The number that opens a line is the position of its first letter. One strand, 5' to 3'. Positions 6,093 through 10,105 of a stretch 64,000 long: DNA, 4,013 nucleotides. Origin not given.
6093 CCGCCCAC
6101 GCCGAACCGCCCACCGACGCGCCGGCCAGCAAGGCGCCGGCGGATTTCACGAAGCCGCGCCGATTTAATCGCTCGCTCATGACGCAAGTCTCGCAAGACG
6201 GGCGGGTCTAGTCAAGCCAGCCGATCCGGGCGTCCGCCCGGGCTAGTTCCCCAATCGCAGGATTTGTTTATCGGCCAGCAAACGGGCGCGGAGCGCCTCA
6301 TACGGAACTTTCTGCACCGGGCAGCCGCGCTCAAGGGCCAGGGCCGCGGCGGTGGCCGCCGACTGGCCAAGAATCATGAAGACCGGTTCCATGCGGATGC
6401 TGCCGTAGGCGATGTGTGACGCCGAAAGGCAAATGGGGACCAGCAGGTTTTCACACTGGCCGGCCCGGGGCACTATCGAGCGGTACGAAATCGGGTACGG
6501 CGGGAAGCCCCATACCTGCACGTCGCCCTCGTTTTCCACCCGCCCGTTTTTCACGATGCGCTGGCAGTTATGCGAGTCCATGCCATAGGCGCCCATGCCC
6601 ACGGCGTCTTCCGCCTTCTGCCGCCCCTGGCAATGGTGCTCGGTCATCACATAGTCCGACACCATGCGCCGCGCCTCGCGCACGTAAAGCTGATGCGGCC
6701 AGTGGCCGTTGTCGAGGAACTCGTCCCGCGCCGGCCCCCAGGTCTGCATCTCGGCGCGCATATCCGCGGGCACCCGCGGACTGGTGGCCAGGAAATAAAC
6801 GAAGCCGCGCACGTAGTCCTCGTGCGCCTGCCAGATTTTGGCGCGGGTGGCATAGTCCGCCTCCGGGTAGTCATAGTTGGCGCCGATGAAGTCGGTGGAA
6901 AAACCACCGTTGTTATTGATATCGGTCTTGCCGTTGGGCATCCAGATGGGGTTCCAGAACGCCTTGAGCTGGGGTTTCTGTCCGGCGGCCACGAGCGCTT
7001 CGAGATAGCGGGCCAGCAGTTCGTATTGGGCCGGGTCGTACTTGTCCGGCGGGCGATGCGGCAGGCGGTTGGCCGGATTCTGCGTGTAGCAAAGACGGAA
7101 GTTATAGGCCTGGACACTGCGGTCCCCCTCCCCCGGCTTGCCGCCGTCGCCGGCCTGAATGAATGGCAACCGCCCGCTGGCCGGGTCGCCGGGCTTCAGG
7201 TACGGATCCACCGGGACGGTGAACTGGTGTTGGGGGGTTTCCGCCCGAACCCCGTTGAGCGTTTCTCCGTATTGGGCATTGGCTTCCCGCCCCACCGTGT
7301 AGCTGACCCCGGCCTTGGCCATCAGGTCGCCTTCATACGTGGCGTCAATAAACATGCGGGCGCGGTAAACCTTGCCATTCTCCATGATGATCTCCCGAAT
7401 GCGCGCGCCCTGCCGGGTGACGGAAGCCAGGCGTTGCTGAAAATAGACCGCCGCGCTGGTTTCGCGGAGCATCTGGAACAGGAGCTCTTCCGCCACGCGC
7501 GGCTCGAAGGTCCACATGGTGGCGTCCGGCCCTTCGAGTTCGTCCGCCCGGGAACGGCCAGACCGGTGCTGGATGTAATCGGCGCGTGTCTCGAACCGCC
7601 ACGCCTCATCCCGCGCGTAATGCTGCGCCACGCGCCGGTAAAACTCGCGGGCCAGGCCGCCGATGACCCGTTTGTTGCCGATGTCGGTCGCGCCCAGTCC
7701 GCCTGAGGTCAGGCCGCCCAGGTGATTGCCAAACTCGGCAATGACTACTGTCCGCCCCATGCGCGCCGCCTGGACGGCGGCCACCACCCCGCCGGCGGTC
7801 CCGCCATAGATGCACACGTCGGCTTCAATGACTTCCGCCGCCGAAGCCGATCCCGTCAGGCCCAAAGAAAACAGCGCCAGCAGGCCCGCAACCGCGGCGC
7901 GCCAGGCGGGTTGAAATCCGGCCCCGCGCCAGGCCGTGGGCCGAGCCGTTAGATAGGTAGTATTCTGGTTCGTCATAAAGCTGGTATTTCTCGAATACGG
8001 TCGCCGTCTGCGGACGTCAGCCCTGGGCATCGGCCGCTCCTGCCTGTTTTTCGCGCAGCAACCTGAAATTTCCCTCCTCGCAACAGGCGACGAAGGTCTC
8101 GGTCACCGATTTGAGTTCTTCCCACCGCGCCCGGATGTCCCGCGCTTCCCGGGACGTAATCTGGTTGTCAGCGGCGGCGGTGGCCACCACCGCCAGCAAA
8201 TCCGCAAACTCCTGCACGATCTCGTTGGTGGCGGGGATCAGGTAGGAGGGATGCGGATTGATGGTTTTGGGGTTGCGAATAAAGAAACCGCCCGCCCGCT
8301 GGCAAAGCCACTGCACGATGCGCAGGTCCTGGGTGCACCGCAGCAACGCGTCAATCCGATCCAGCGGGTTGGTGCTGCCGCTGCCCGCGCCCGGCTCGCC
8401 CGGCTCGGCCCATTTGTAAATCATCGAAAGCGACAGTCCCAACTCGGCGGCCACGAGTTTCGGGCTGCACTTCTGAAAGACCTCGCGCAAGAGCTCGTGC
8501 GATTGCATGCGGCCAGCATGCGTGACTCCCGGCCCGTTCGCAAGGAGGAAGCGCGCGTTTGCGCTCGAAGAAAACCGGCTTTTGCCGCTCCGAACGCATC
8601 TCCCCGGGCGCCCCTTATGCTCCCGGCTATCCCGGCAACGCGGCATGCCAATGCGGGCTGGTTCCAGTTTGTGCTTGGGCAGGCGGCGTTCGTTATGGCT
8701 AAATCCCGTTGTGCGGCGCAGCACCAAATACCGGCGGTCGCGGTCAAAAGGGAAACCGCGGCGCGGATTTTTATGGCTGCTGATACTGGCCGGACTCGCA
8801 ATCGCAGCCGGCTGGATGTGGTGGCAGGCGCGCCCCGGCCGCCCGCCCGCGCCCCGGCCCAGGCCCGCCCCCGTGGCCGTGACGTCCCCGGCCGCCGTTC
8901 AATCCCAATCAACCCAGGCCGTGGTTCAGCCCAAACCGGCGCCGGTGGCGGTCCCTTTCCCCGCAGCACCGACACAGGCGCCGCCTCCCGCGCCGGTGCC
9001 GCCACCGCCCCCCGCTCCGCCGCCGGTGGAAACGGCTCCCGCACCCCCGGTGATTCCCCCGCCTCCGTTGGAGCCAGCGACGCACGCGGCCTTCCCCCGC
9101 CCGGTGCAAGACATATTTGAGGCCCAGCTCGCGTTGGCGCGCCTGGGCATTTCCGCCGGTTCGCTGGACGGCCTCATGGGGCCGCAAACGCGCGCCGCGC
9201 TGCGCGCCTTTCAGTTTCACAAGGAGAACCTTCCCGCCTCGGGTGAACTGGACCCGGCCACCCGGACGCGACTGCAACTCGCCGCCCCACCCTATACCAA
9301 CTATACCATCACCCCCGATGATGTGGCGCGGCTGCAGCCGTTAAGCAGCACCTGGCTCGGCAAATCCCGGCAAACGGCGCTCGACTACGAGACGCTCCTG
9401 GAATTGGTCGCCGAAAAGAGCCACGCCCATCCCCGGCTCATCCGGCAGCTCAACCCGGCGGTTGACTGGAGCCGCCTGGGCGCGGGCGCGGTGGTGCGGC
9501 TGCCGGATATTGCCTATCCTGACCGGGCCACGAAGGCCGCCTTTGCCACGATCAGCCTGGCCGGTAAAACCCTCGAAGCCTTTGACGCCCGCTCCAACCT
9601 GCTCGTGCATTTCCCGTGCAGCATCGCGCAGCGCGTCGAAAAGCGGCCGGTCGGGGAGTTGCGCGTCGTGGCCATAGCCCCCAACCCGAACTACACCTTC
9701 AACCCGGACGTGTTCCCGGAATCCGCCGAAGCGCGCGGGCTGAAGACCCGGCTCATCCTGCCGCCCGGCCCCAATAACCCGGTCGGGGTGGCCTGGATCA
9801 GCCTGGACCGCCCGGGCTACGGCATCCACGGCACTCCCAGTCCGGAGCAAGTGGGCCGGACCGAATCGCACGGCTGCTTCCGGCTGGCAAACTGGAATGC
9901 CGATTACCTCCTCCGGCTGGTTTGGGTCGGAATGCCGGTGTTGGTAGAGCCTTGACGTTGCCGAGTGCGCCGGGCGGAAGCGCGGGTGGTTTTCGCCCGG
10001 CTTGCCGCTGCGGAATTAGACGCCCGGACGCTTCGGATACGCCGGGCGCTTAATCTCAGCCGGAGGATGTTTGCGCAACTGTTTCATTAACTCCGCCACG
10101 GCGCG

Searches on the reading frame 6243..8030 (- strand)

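Call 47: search_protein_families(library=pfam, proteins=[window:6243-8030:-], max_evalue=0.000001)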
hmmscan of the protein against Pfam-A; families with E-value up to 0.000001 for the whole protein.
window:6243-8030:- (595 aa): 1 family
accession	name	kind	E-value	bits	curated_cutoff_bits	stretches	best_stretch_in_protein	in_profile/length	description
PF12831.13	FAD_oxidored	-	9.1e-118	394.6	27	1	71-584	1-416/416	FAD dependent oxidoreductase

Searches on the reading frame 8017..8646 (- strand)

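Call 78: search_protein_families(library=pfam, proteins=[window:8017-8646:-], max_evalue=0.00001)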
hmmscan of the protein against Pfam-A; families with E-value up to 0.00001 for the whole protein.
window:8017-8646:- (209 aa): 1 family
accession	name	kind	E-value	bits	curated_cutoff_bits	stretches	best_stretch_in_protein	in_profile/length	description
PF06892.16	Phage_CP76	-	5.2e-09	36.6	26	1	95-178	47-132/146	Phage regulatory protein CII (CP76)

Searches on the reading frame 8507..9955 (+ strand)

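Call 47: search_protein_families(library=pfam, proteins=[window:8507-9955:+], max_evalue=0.000001)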
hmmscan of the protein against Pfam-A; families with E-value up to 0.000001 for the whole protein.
window:8507-9955:+ (482 aa): 2 families
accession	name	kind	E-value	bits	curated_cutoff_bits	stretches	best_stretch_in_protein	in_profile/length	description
PF03734.19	YkuD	-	5.2e-13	50.2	23.4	1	348-480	5-146/146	L,D-transpeptidase catalytic domain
PF01471.23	PG_binding_1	-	5.5e-12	46.1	23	1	201-256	3-57/57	Putative peptidoglycan binding domain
